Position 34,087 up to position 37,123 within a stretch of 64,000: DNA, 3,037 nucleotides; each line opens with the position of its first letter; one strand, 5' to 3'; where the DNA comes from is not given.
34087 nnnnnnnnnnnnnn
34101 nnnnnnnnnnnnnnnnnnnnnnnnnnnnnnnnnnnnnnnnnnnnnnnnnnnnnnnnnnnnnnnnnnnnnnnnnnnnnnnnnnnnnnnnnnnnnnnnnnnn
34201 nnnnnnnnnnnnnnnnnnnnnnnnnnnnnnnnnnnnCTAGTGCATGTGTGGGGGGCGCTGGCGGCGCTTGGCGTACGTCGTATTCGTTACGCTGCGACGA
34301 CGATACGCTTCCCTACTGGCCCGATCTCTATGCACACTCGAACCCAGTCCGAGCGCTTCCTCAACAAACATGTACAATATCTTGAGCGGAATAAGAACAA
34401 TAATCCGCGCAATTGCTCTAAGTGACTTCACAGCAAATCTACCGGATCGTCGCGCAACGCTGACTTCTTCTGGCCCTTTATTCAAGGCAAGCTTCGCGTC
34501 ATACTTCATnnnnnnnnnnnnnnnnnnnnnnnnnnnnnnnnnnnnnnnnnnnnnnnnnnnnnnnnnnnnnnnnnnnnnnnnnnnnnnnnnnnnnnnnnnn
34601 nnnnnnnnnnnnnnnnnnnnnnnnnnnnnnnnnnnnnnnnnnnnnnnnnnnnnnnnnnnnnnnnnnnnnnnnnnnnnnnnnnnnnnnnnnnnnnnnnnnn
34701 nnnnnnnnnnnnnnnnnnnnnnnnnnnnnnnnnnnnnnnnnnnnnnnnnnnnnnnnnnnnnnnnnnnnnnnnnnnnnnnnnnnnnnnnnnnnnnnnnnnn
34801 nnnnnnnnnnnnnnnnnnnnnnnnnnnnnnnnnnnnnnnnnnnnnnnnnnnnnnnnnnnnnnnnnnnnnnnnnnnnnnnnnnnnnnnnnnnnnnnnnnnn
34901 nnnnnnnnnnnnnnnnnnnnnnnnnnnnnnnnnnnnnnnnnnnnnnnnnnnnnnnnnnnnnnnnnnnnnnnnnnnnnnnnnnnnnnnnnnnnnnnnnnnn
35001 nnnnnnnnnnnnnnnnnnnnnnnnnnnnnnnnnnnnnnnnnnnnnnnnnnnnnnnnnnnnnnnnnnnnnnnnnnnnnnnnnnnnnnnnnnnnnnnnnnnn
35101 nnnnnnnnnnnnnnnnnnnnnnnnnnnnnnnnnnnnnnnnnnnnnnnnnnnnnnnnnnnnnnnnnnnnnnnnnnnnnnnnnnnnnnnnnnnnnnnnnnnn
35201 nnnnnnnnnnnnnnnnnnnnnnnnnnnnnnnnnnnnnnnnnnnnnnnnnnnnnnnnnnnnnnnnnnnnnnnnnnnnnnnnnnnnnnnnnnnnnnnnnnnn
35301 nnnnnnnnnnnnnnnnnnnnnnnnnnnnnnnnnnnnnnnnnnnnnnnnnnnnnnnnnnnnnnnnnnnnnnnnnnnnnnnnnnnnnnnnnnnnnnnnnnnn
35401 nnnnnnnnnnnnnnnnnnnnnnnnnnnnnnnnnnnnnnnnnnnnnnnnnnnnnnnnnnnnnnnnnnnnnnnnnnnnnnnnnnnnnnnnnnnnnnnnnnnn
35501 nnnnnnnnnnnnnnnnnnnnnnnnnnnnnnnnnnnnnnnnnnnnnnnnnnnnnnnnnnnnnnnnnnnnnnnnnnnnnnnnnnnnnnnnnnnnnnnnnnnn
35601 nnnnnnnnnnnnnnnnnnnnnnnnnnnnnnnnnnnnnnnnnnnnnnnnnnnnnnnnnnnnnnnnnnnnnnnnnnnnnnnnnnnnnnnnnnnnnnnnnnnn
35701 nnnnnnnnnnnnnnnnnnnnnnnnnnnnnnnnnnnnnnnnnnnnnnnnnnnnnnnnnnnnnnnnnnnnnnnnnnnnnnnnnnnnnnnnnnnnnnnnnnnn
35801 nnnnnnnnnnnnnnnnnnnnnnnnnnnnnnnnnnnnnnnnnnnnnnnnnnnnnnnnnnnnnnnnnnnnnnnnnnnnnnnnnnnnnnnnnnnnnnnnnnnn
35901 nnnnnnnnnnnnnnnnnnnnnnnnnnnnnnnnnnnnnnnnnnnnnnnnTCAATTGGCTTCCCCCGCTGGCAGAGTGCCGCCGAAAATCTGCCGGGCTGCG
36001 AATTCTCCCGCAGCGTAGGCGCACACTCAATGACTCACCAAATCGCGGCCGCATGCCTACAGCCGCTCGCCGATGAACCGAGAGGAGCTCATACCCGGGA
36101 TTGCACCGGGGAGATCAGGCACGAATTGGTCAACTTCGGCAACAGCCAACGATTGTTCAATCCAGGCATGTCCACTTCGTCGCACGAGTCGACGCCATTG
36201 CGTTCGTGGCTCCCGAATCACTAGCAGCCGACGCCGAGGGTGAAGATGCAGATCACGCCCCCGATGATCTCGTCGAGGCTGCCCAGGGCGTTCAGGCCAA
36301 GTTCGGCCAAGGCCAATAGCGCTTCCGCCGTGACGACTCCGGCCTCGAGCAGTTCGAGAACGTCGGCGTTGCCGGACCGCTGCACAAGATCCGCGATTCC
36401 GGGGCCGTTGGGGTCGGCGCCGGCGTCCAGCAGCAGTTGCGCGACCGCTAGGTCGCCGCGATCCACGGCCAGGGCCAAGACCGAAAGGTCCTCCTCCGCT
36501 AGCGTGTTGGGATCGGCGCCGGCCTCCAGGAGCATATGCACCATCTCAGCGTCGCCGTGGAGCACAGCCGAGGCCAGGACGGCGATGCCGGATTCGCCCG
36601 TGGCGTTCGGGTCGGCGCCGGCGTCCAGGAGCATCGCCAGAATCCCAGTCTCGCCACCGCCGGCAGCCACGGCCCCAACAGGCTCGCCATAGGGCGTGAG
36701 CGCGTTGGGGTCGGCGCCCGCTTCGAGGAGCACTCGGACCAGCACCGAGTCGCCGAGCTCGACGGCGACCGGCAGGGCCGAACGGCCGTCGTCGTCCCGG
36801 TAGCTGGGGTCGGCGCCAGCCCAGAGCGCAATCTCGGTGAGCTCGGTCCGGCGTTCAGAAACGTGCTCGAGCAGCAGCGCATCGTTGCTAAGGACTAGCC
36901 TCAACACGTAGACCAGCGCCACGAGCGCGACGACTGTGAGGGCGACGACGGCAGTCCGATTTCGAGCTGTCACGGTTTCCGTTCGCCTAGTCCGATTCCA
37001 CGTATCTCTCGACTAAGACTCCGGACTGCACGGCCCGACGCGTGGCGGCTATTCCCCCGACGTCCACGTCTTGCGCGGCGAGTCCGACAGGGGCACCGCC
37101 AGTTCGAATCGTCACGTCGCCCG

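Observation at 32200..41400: Putative accessory island: interrupted permease, low-GC segment, two eukaryotic-like ankyrin-repeat proteins and a dedicated two-component system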

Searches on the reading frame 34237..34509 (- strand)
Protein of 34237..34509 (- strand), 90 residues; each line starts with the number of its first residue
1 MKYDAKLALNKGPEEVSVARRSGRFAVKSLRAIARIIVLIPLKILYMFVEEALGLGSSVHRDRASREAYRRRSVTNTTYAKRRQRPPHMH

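Call 43: search_protein_families(library=pfam, proteins=[window:34237-34509:-], max_evalue=1)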
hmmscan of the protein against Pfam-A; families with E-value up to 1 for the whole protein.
window:34237-34509:- (90 aa): 1 family
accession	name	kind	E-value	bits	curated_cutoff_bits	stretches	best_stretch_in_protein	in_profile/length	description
PF11299.13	DUF3100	-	0.017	15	27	1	5-63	62-120/235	Protein of unknown function (DUF3100)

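Call 94: search_protein_families(library=ncbifam, proteins=[window:34237-34509:-], max_evalue=0.001)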
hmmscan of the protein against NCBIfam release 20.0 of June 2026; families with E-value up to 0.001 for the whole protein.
window:34237-34509:- (90 aa): 0 families

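Call 100: search_protein_families(library=phrogs, proteins=[window:34237-34509:-], max_evalue=0.001)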
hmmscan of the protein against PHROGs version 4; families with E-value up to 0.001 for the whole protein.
window:34237-34509:- (90 aa): 0 families
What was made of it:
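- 34181..34765 (.): Window-specific 585-bp low-GC sequence that replaces about 135 bp of the permease-aminotransferase spacer. It contains a 90-aa ORF (34237-34509, minus strand) preceded by a GGAGGA ribosome-binding site. No Pfam, NCBIfam or PHROG hit (calls 43, 94, 100).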

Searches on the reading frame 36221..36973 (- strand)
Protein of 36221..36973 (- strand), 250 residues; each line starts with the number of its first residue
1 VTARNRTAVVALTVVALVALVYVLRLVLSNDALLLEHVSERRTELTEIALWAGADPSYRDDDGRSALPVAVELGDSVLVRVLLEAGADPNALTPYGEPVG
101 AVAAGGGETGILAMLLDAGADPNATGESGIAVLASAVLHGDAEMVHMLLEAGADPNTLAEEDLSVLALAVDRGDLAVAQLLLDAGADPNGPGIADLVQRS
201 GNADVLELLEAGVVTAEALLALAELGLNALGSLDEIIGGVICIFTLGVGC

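Call 5: search_protein_families(library=pfam, proteins=[window:36221-36973:-], max_evalue=0.01)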
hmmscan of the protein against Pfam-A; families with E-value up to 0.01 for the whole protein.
window:36221-36973:- (250 aa): 7 families
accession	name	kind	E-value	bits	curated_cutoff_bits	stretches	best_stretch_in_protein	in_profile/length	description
PF12796.13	Ank_2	-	2.4e-23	82.9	27.3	3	103-189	4-87/90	Ankyrin repeats (3 copies)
PF00023.36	Ank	-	5.7e-19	67.6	21.1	1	62-93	1-32/33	Ankyrin repeat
PF13637.12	Ank_4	-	4.7e-14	52.6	22.7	2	103-149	4-50/50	Ankyrin repeats (many copies)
PF13857.12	Ank_5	-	5.6e-14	52.5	27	2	115-169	1-56/56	Ankyrin repeats (many copies)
PF13606.12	Ank_3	-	1.2e-13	50.1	22.3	0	132-156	5-29/30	Ankyrin repeat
PF23745.1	ANK_LRRK2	-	5.4e-05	23.5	27.5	0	131-186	33-88/130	LRRK2 ANK repeat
PF12554.13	MOZART1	-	0.0059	16.8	27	0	147-160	28-41/47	Mitotic-spindle organizing gamma-tubulin ring associated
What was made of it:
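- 36221..36973 (-): ANK-D: an ankyrin-repeat protein (4-5 repeats) with an N-terminal membrane helix and a conserved hydrophobic C-terminal tail (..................). Pfam Ank_2/Ank (call 5).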

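Call 9: find_encoding_contigs(protein=window:36221-36973:-, flank=10000, max_places=6)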
Protein window:36221-36973:- (250 aa): no gene with exactly this product is on record in the collection.

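Call 67: find_related_loci(query=window:36221-36973:-, collection=viral_contigs, flank=5000)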
Query window:36221-36973:- (250 aa) in viral_contigs; peptide patterns used: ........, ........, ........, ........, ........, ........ (x = any residue, [..] = any of these).
20 stretches matched a pattern; 1 encode a relative of the query (tblastn E <= 1e-3); 1 distinct loci.
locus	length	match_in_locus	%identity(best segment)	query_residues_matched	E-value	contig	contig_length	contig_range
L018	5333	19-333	41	50-193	2e-9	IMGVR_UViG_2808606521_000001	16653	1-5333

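Call 94: search_protein_families(library=ncbifam, proteins=[window:36221-36973:-], max_evalue=0.001)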
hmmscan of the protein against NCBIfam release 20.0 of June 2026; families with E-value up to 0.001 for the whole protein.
window:36221-36973:- (250 aa): 4 families
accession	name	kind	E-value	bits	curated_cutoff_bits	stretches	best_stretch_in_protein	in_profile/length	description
NF043023.1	T4SS_AnkH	equivalog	7.4e-18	64.5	600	2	110-187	46-123/467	Dot/Icm T4SS effector AnkH/LegA3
NF043029.1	T4SS_AnkY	equivalog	1.5e-09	36.8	600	1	111-172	473-534/543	Dot/Icm T4SS effector AnkY/LegA9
NF041931.2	MzaA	equivalog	2.2e-08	33.4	800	1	123-188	29-94/726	MZA anti-phage system associated sigma-70 family RNA polymerase sigma factor MzaA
NF043028.1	T4SS_AnkX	equivalog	4.2e-06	25.2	1400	1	65-186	550-676/938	Dot/Icm T4SS effector AnkN/AnkX/LegA8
